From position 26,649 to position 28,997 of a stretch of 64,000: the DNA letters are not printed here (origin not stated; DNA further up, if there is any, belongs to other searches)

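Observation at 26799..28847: Large Cys/Asp/His-rich surface protein with unusual topology (signal, TM hairpin, ~530-aa ectodomain, C-terminal TM)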

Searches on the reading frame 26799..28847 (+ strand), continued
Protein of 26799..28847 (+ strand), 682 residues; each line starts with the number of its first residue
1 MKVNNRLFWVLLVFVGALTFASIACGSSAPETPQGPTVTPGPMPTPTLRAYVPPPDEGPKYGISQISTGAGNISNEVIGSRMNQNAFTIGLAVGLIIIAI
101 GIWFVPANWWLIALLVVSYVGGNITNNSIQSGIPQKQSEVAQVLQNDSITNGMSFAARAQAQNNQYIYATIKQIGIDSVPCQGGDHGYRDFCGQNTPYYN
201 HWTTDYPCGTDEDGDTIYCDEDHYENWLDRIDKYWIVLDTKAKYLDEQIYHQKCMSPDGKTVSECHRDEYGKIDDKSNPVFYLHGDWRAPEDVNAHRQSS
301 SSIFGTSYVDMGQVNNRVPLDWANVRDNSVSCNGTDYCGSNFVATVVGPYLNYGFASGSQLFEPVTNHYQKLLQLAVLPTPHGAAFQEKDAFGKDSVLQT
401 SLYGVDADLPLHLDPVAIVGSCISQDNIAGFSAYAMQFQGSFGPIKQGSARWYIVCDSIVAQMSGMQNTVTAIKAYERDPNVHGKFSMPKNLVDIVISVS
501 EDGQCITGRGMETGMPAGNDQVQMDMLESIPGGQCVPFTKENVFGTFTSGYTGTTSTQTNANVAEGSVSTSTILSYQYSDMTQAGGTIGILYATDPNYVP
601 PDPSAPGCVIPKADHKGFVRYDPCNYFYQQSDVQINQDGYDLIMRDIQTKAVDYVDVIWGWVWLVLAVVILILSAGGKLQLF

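Call 51: fold_search(model_id=the predicted structure, library=pdb)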
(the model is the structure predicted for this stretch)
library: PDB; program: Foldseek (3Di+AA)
matches with E <= 10: 119; with E <= 0.001: 0
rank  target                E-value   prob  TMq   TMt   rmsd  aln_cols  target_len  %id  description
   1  6idl_A                2.6e-01  0.08  0.05  0.07  16.6       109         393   12  Cryo-EM structure of Immature Dengue virus serotype 3 in complex with human antibody 1H10 Fab at pH 5.0 (Class II part (released 2018-12-12)
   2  6idi_A                2.9e-01  0.06  0.05  0.06  24.3       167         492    8  Cryo-EM structure of Immature Dengue virus serotype 3 in complex with human antibody 1H10 Fab at pH 8.0. (released 2018-12-12)
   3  6idk_A                3.2e-01  0.06  0.05  0.08  24.3       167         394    8  Cryo-EM structure of Immature Dengue virus serotype 3 in complex with human antibody 1H10 Fab at pH 5.0 (Class I parti (released 2018-12-12)
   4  5h37_B                4.2e-01  0.02  0.07  0.08  24.9       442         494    8  Cryo-EM structure of zika virus complexed with Fab C10 at pH 8.0 (released 2016-11-30)
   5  9pl9_A                5.1e-01  0.04  0.04  0.06  23.9       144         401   11  Cryo-EM structure of modified JEV virus E protein dimer (released 2026-01-21)
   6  7lcg_E                5.4e-01  0.06  0.04  0.06  21.7       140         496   11  The mature Usutu SAAR-1776, Model A (released 2021-09-01)
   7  7lcg_A                5.7e-01  0.03  0.06  0.07  21.3       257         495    8  The mature Usutu SAAR-1776, Model A (released 2021-09-01)
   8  6a0p                  6.0e-01  0.03  0.04  0.06  24.0       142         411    7  Crystal structure of Usutu virus envelope protein in the pre-fusion state (released 2018-12-26)
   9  8b3e_A                7.0e-01  0.07  0.09  0.13  27.6       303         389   10  Variant Surface Glycoprotein VSG397 (released 2023-01-25)
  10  8ee8_B                7.4e-01  0.02  0.04  0.06  21.5       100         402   10  Crystal structure of a NHP anti-ZIKV neutralizing antibody rhMZ100-C in complex with ZIKV E glycoprotein (released 2023-08-30)
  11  8q0e_A                7.8e-01  0.10  0.09  0.23  26.9       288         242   10  Crystal Structure of the N-terminal Domain of Variant Surface Glycoprotein 545 (VSG545) of Trypanosome brucei brucei L (released 2023-09-13)
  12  8cxh_A                7.8e-01  0.05  0.04  0.05  21.7       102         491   11  Structures of Zika Virus in Complex with Antibodies Targeting E Dimer Epitopes and Basis for Neutralization Efficacy (released 2023-06-07)
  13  7kv9_A                7.8e-01  0.05  0.04  0.05  22.9        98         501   10  Chimeric flavivirus between Binjari virus and West Nile (Kunjin) virus (released 2020-12-23)
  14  7l30_A                9.1e-01  0.04  0.04  0.05  19.9        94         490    7  Binjari virus (BinJV) (released 2021-03-10)
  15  8gpx_E                1.0e+00  0.03  0.08  0.11  16.9       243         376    8  YFV_E_YD73Fab_postfusion (released 2022-11-02)
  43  8c7i                  3.2e+00  0.03  0.10  0.15  24.8       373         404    8  Crystal structure of the PS2 assembly factor Psb32 from the cyanobactium Thermosyncechococcus vestitus (formerly elongat (released 2024-01-31)
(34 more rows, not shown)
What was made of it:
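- On Class II fusion proteins / fusexins: Flavivirus E proteins top the Foldseek PDB list, but at E >= 0.26, probability <= 0.1 and TM-score <= 0.1 (call 51).
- About 30 of the top 50 Foldseek PDB hits are flavivirus E proteins (call 51).
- Tried and rejected: The run of flavivirus E and VSG hits was judged an effect of the elongated beta-rich shape (call 51).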

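Call 56: fold_search(model_id=the predicted structure, library=viral)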
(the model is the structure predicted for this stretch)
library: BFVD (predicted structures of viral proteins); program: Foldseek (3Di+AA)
matches with E <= 10: 228; with E <= 0.001: 2
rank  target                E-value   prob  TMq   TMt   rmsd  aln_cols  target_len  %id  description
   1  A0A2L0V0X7            1.5e-11  1.00  0.34  0.56  13.5       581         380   11  Uncharacterized protein [Agrobacterium phage Atu_ph07]
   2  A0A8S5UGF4            1.4e-08  1.00  0.24  0.48  10.0       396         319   10  TPM domain-containing protein [Myoviridae sp. ctshb19]
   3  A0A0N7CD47            3.3e-02  0.99  0.13  0.61   5.6       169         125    9  Uncharacterized protein [Salmonella phage 38]
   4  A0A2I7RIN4            8.0e-02  0.16  0.08  0.11  19.0       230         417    8  (no name in the UniProt tables at hand)
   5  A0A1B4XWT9            9.9e-02  0.03  0.07  0.08  29.0       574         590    8  Major capsid protein [Tenacibaculum phage pT24]
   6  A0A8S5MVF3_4          1.3e-01  0.06  0.06  0.04  28.9       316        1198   10  DNA methylase [Caudovirales sp. ctUL28]
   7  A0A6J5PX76            1.3e-01  0.02  0.06  0.06  31.8       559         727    9  Portal protein [uncultured Caudovirales phage]
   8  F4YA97                1.9e-01  0.04  0.09  0.11  29.2       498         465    7  Gp23 major capsid protein [Campylobacter phage NCTC12673]
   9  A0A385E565            7.2e-01  0.04  0.07  0.10  27.3       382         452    9  (no name in the UniProt tables at hand)
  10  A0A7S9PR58            8.0e-01  0.01  0.05  0.05  33.1       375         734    9  Glycoprotein [Jingmen tick virus]
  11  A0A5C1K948            8.9e-01  0.01  0.07  0.07  35.2       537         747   10  Portal protein [Shigella phage SGF2]
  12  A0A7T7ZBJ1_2          9.3e-01  0.03  0.06  0.05  26.7       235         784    8  (no name in the UniProt tables at hand)
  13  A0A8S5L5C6            1.1e+00  0.06  0.07  0.10  25.4       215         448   10  Maturation protein (Fragment) [ssRNA phage SRR7976299_7]
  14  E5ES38                1.1e+00  0.06  0.06  0.11  23.5       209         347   10  (no name in the UniProt tables at hand)
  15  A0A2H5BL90            1.1e+00  0.03  0.07  0.08  28.2       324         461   12  Uncharacterized protein [Erwinia phage vB_EamM_Mortimer]
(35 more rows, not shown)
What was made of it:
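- On TPM domain (Pfam PF04536): Foldseek matches a BFVD protein named TPM-domain at E 1.4e-8 (call 56).
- Closest known: TPM-domain membrane proteins. Same: There is a structural match to a phage protein named TPM-domain (call 56).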

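Call 60: search_dna_similar(query=window:26799-28847:+, collection=phages, mode=protein, max_evalue=1, max_rows=20)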
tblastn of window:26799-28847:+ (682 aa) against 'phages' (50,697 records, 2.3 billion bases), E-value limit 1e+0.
No match.

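Call 61: search_protein_families(library=pfam, alignment_id=A4, max_evalue=5)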
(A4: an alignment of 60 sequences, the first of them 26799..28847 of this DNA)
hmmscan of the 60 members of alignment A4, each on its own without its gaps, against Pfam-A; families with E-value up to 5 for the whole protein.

A. member 1, window:26799-28847:+ (682 aa): 1 family
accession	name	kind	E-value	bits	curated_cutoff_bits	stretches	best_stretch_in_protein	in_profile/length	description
PF10439.15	Bacteriocin_IIc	-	0.058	13.8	27.1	1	523-552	8-37/59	Bacteriocin class II with double-glycine leader peptide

B. families by the number of members that match (of 60 scanned): 75 families (the first 25 are shown)
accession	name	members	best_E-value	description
PF13567.11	DUF4131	6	0.047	Domain of unknown function (DUF4131)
PF13273.12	DUF4064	3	0.21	Protein of unknown function (DUF4064)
PF00335.26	Tetraspanin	2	0.0051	Tetraspanin family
PF13829.11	DUF4191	2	0.53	Domain of unknown function (DUF4191)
PF20181.5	DUF6544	1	0.0034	Family of unknown function (DUF6544)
PF20558.3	DUF6769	1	0.0036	Family of unknown function (DUF6769)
PF13687.11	DUF4153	1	0.0048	Domain of unknown function (DUF4153)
PF16870.10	OxoGdeHyase_C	1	0.0084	2-oxoglutarate dehydrogenase C-terminal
PF17158.10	MASE4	1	0.016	Membrane-associated sensor, integral membrane domain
PF03899.21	ATP-synt_I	1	0.017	ATP synthase I chain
PF19607.4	DUF6112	1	0.022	Family of unknown function (DUF6112)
PF24283.1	DUF7471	1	0.022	Family of unknown function (DUF7471)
PF25667.1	ASFV_P17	1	0.023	African swine fever virus minor capsid protein p17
PF24137.2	DA_N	1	0.026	Diels-Alderase N-terminal domain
PF07695.17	7TMR-DISM_7TM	1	0.03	7TM diverse intracellular signalling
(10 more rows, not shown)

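Call 62: search_protein_families(library=phrogs, alignment_id=A4, max_evalue=1)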
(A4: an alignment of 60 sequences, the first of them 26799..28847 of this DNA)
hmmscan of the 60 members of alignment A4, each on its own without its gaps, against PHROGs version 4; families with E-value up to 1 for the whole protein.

A. member 1, window:26799-28847:+ (682 aa): 0 families

B. families by the number of members that match (of 60 scanned): 66 families (the first 25 are shown)
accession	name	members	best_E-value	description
phrog_2087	-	27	2.1e-27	-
phrog_23737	-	3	2e-09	-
phrog_8801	-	2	0.079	-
phrog_8051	-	2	0.2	-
phrog_23647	-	1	0.0022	membrane protein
phrog_15234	-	1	0.0024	-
phrog_15123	-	1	0.0056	membrane protein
phrog_7600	-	1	0.019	-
phrog_31852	-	1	0.024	-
phrog_8848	-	1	0.028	-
phrog_18283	-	1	0.028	-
phrog_23563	-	1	0.036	-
phrog_5400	-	1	0.038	-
phrog_2604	-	1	0.046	unknown function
phrog_28655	-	1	0.061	-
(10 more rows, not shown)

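Call 63: search_protein_families(library=phrogs, proteins=[P0033, P0039, P0041, P0023, P0027, P0016, P0020, P0007, P0008, P0036], max_evalue=0.01)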
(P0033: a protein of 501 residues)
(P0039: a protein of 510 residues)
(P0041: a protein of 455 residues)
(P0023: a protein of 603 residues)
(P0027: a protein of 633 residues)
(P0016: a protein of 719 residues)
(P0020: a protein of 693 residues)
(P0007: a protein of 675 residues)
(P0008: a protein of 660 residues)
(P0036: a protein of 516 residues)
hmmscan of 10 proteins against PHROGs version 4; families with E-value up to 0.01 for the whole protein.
P0033 (501 aa): 0 families

P0039 (510 aa): 0 families

P0041 (455 aa): 1 family
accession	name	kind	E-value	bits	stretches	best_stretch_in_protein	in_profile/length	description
phrog_2087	-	unknown function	0.00011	22.1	0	23-87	48-106/360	-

P0023 (603 aa): 0 families

P0027 (633 aa): 1 family
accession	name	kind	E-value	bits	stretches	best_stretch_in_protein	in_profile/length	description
phrog_2087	-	unknown function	0.0075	16.1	0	64-208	8-119/360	-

P0016 (719 aa): 0 families

P0020 (693 aa): 0 families

P0007 (675 aa): 0 families

P0008 (660 aa): 0 families

P0036 (516 aa): 0 families

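Call 64: search_dna_similar(query=P0033, collection=phages, mode=protein, max_evalue=0.001, max_rows=30)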
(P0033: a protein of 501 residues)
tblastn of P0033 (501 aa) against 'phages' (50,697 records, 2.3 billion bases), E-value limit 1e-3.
No match.
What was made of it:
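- Tried and rejected: tblastn of the window protein and of P0033 against phages gave no match (calls 60, 64).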

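Call 65: search_protein_families(library=phrogs, proteins=[P0042, P0043, P0044, P0047, P0050, P0054, P0057, P0061, P0065, P0072], max_evalue=0.01)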
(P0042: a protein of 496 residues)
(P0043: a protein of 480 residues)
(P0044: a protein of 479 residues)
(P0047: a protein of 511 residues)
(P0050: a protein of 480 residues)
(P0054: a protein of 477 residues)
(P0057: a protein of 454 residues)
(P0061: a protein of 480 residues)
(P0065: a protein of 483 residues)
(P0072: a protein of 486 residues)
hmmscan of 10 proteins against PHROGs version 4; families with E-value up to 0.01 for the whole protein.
P0042 (496 aa): 1 family
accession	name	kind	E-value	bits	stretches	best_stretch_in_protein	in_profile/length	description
phrog_2087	-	unknown function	3.3e-18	66.6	1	16-378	8-294/360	-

P0043 (480 aa): 1 family
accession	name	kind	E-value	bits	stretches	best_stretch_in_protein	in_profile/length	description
phrog_2087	-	unknown function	3.4e-11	43.6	1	19-357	14-293/360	-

P0044 (479 aa): 1 family
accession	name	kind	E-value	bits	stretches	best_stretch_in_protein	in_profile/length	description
phrog_2087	-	unknown function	2.9e-13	50.4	1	1-366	2-299/360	-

P0047 (511 aa): 2 families
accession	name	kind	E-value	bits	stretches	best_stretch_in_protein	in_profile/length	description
phrog_2087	-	unknown function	1.4e-17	64.6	1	45-399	6-303/360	-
phrog_23737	-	unknown function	0.0054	17.1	0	347-375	95-123/212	-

P0050 (480 aa): 1 family
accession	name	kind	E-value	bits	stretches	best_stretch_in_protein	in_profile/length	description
phrog_2087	-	unknown function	2.1e-13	50.8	1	4-338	3-273/360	-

P0054 (477 aa): 0 families

P0057 (454 aa): 1 family
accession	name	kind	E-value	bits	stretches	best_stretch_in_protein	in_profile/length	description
phrog_2087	-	unknown function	1.5e-26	94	1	18-450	17-355/360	-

P0061 (480 aa): 1 family
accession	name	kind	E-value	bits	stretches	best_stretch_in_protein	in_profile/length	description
phrog_2087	-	unknown function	2.2e-18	67.2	1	7-365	4-293/360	-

P0065 (483 aa): 1 family
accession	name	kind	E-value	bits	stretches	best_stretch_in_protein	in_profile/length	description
phrog_2087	-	unknown function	2.4e-11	44.1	2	14-113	7-107/360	-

P0072 (486 aa): 1 family
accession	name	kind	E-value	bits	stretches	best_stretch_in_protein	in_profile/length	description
phrog_2087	-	unknown function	9.8e-09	35.5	1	57-354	48-283/360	-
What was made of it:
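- On phrog_2087 (phage membrane protein family, unknown function): 27 of 60 proteins found with the window family's profile do hit it, best 2e-27 and nearly full length (calls 62, 65).
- Phage link: 27 of 60 family members hit phrog_2087, best 2e-27 and nearly full length (calls 62, 65).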
